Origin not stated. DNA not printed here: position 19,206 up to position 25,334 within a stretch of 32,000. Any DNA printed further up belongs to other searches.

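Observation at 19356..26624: Exported CobN-family giant protein with an inserted OB-fold-like pair, paired with an exported alpha/alpha-toroid repeat protein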

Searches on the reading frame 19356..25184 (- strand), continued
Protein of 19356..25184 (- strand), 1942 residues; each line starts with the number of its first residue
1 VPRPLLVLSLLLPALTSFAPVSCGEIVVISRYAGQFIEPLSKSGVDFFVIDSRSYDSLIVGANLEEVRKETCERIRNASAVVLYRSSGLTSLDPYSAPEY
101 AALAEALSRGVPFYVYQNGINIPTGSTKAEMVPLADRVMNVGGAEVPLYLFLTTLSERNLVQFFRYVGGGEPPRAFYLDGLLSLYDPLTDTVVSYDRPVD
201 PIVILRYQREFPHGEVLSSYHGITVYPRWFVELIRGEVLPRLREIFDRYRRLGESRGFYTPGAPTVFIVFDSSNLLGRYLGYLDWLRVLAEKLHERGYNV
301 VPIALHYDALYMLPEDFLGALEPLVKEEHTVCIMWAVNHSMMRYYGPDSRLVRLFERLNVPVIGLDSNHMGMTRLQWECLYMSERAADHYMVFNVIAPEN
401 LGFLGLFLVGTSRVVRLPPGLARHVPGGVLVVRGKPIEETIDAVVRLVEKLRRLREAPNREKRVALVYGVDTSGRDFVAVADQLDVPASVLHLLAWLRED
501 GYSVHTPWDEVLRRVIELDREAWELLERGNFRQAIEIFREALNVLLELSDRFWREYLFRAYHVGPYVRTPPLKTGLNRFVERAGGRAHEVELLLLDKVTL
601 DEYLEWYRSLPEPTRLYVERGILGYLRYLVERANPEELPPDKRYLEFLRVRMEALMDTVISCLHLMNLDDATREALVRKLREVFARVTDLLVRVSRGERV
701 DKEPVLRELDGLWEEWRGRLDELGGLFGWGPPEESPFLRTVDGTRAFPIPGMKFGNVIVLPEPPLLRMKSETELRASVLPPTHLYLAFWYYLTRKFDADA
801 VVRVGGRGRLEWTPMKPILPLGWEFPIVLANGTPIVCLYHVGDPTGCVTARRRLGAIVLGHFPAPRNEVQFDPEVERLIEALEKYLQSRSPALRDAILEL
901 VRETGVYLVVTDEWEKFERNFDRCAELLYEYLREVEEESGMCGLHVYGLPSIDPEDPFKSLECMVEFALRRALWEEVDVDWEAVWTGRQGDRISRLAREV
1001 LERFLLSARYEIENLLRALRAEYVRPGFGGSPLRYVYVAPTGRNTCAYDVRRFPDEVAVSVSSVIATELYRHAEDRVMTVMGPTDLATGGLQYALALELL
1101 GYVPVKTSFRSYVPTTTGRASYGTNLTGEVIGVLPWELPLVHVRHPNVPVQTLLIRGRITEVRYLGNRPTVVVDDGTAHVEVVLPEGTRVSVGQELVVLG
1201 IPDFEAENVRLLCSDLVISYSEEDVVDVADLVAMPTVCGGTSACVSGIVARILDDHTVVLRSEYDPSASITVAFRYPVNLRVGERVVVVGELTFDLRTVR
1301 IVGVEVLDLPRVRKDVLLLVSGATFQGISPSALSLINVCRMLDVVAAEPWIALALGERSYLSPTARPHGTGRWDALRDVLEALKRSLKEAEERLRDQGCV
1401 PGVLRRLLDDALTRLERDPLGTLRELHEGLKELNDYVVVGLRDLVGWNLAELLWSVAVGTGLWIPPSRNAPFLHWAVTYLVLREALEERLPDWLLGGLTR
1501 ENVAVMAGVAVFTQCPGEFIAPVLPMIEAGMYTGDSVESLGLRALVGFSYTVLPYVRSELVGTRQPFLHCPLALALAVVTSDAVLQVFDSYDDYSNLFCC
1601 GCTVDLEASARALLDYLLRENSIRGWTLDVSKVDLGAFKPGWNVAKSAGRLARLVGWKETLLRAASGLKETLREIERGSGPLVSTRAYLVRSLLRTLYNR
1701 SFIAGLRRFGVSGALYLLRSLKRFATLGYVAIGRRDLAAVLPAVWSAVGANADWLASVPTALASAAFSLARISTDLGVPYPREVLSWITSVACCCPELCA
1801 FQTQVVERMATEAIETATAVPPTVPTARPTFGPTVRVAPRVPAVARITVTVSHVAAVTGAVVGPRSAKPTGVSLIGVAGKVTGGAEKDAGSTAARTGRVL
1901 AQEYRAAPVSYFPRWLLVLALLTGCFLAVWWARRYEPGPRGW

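Call 11: find_homologous_proteins(query=window:19356-25184:-, max_evalue=0.00001)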
Query window:19356-25184:- (1942 aa): 58 proteins with E <= 0.00001 among 8000 candidates.
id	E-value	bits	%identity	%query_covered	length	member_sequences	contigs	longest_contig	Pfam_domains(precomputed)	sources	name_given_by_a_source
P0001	0.0e+0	4419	100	100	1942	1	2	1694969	PF02514.22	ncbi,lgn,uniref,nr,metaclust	ncbi:cobaltochelatase subunit CobN [Methanopyrus kandleri]|uniref:CobN/magnesium chelatase domain-co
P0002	0.0e+0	3943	89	99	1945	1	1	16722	PF02514.22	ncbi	ncbi:cobaltochelatase subunit CobN [Methanopyrus kandleri]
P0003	0.0e+0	3744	84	99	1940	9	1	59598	PF02514.22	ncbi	ncbi:cobaltochelatase subunit CobN [Methanopyrus sp.]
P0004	0.0e+0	3654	82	99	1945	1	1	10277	PF02514.22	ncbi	ncbi:cobaltochelatase subunit CobN [Methanopyrus sp.]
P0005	8.0e-29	118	29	18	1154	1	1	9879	PF02514.22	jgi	jgi:cobaltochelatase CobN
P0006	1.6e-27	113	29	18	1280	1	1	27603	PF02514.22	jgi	jgi:cobaltochelatase CobN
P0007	1.0e-25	107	28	14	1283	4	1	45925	PF02514.22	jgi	-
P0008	1.0e-25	107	29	14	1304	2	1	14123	PF02514.22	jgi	-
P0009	1.7e-25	107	22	44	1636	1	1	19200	PF02514.22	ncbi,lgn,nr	ncbi:MAG: cobaltochelatase subunit CobN [Actinomycetota bacterium]|nr:cobaltochelatase subunit CobN 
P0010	2.0e-25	106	29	11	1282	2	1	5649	PF02514.22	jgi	jgi:cobaltochelatase CobN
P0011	6.9e-25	104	29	11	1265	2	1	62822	PF02514.22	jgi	jgi:cobaltochelatase CobN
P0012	4.4e-24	102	28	11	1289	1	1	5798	PF02514.22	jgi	jgi:cobaltochelatase CobN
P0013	8.5e-24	101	28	11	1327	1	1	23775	PF02514.22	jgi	jgi:cobaltochelatase CobN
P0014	1.6e-23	100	28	11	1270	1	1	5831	PF02514.22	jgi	jgi:cobaltochelatase CobN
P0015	2.1e-23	100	31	8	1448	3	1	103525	PF02514.22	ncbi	-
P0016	4.0e-23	99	28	19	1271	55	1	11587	PF02514.22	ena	-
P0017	4.4e-23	99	28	11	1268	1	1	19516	PF02514.22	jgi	jgi:cobaltochelatase CobN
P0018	5.0e-23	98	28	11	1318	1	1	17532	PF02514.22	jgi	jgi:cobaltochelatase CobN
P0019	1.6e-22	97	28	10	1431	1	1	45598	PF02514.22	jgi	jgi:cobaltochelatase CobN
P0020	2.8e-22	96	26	21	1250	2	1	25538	PF02514.22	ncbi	-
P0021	2.2e-21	93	26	11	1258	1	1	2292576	PF02514.22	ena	-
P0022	3.1e-21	92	28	23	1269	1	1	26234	PF11965.14,PF02514.22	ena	-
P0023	1.8e-20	90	27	8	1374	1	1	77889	PF02514.22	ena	-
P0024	2.5e-20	89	29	11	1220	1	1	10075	PF02514.22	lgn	-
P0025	7.8e-20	88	27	9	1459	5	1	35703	PF02514.22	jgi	jgi:cobaltochelatase CobN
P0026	2.8e-19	86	26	23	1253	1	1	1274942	PF11965.14,PF02514.22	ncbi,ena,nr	ncbi:MAG: magnesium chelatase subunit H [Proteobacteria bacterium]|nr:magnesium chelatase subunit H 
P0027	2.9e-19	86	25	20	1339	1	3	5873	PF02514.22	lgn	-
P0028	5.1e-19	85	25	19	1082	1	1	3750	PF02514.22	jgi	jgi:cobaltochelatase CobN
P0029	5.2e-19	85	29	13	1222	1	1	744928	PF02514.22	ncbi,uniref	ncbi:cobaltochelatase subunit CobN [Micromonospora sp. DT15]|uniref:cobaltochelatase subunit CobN n=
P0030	7.0e-19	85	27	19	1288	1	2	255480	PF02514.22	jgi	jgi:cobaltochelatase CobN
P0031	1.3e-18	84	26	19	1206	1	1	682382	PF02514.22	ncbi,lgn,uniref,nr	ncbi:cobaltochelatase subunit CobN [Acuticoccus mangrovi]|uniref:Cobaltochelatase subunit CobN n=1 T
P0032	1.6e-18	83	30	11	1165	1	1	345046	PF02514.22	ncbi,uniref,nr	ncbi:cobaltochelatase CobN [Ancylobacter vacuolatus]|uniref:Cobaltochelatase CobN n=1 Tax=Ancylobact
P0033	1.7e-18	83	28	23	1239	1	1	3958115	PF11965.14,PF02514.22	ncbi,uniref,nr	ncbi:magnesium chelatase subunit H [Sphingomonas sp. PAMC 26605]|uniref:magnesium chelatase subunit 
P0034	2.2e-18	83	30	8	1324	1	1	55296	PF02514.22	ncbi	ncbi:MAG: cobaltochelatase subunit CobN [Elainellaceae cyanobacterium]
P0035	1.7e-17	80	28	23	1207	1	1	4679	PF11965.14,PF02514.22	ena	-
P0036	1.8e-17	80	28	23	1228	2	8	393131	PF11965.14,PF02514.22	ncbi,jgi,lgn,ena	ncbi:MAG: magnesium chelatase subunit H [Pseudomonadota bacterium]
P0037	6.9e-17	78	27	23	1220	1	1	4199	PF11965.14,PF02514.22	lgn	-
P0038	7.8e-17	78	28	11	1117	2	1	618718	PF02514.22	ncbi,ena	-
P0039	9.9e-17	77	28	23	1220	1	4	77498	PF11965.14,PF02514.22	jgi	jgi:magnesium chelatase subunit H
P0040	1.4e-16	77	26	19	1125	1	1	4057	PF02514.22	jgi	jgi:cobaltochelatase CobN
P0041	1.6e-16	77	26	23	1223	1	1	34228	PF11965.14,PF02514.22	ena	-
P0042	1.7e-16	77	28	23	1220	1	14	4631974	PF11965.14,PF02514.22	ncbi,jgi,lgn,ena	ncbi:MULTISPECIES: magnesium chelatase subunit H [Sphingomonas]|jgi:magnesium chelatase subunit H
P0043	3.5e-16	76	27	23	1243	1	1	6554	PF11965.14,PF02514.22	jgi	jgi:magnesium chelatase subunit H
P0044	5.3e-16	75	28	22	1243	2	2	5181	PF11965.14,PF02514.22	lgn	-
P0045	5.9e-16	75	25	19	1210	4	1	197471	PF02514.22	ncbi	-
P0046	6.1e-16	75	27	23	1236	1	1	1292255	PF11965.14,PF02514.22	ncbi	-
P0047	3.0e-15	73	28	8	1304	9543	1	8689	PF02514.22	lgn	-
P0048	8.3e-15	71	24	23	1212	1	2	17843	PF11965.14,PF02514.22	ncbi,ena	-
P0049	1.1e-14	71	23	19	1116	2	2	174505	PF02514.22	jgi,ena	jgi:cobaltochelatase CobN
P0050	2.6e-14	69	25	19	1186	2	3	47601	PF02514.22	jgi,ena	-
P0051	4.2e-14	69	26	22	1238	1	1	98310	PF11965.14,PF02514.22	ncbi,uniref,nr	ncbi:magnesium chelatase subunit H [Methylobacterium sp. Leaf118]|uniref:magnesium chelatase subunit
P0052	5.4e-14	68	26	23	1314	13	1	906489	PF11965.14,PF02514.22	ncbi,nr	ncbi:magnesium chelatase subunit H [Rubrivivax rivuli]|nr:magnesium chelatase subunit H [Rubrivivax 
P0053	1.9e-13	67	26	23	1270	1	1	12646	PF11965.14,PF02514.22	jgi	jgi:magnesium chelatase subunit H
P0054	2.7e-13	66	26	22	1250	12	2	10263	PF11965.14,PF02514.22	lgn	-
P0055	3.1e-13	66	27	22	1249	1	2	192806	PF11965.14,PF02514.22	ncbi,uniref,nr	ncbi:hypothetical protein BHAOGJBA_2684 [Methylobacterium hispanicum]|uniref:magnesium chelatase n=1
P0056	3.8e-13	66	25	23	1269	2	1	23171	PF11965.14,PF02514.22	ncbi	-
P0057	7.1e-10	55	24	23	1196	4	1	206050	PF11965.14,PF02514.22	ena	-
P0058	1.7e-8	50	22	18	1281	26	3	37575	PF02514.22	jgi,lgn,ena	-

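Call 71: find_encoding_contigs(protein=P0009, flank=10000, max_places=2)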
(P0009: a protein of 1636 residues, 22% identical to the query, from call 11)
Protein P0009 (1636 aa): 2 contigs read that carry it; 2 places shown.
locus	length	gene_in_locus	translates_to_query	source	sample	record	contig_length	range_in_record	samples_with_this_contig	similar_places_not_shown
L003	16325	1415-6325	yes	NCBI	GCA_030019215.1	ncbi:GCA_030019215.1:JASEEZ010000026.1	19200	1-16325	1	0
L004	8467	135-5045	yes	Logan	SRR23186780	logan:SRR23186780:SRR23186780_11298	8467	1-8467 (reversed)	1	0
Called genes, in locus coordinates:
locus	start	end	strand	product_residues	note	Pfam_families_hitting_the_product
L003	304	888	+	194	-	PF16729:DUF5067 (faint), PF11611:DUF4352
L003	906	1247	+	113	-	PF13273:DUF4064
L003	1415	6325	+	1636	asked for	PF02514:CobN-Mg_chel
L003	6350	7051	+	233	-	PF09930:DUF2162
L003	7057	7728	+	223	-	PF01618:MotA_ExbB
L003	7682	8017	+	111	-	PF09919:DUF2149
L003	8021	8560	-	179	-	PF02677:QueH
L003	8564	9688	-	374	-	PF05559:DUF763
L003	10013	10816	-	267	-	PF01887:SAM_HAT_N, PF20257:SAM_HAT_C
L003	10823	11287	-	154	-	PF04073:tRNA_edit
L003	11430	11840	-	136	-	PF13470:PIN_3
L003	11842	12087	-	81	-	PF01402:RHH_1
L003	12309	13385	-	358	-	PF02732:ERCC4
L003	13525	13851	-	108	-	PF01909:NTP_transf_2, PF18765:Polbeta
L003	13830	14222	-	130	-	PF05168:HEPN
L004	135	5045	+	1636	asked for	PF02514:CobN-Mg_chel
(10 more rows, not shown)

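Call 72: find_encoding_contigs(protein=P0058, flank=8000, max_places=3)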
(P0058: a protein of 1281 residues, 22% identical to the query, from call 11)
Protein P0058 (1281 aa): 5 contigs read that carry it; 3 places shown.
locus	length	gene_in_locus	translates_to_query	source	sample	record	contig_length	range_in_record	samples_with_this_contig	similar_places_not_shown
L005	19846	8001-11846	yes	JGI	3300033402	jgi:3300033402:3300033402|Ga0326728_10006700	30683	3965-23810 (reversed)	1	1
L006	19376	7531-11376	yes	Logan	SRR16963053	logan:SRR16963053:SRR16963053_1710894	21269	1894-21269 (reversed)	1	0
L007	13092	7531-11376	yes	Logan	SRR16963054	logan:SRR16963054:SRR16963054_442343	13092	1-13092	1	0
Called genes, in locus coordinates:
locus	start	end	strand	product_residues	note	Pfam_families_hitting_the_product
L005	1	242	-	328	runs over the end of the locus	-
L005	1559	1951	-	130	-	PF18902:DUF5658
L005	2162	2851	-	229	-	PF07790:Pilin_N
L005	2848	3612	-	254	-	PF07790:Pilin_N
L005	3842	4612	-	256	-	PF02463:SMC_N (faint), PF13555:AAA_29 (weak), PF00005:ABC_tran, PF13304:AAA_21 (weak)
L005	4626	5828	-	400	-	PF01032:FecCD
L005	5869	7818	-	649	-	PF07728:AAA_5 (weak), PF01078:Mg_chelatase (weak), PF17863:AAA_lid_2, PF26791:AAPxQ, PF00092:VWA, PF13519:VWA_2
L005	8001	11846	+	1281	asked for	PF02514:CobN-Mg_chel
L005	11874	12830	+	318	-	PF00005:ABC_tran, PF13304:AAA_21 (weak), PF13732:DrrA1-3_C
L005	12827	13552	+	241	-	PF01061:ABC2_membrane, PF12698:ABC2_membrane_3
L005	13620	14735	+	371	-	PF01497:Peripla_BP_2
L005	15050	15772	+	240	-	PF07790:Pilin_N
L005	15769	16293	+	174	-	PF07790:Pilin_N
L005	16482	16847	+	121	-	-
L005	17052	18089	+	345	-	PF01497:Peripla_BP_2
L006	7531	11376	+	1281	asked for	PF02514:CobN-Mg_chel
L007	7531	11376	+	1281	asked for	PF02514:CobN-Mg_chel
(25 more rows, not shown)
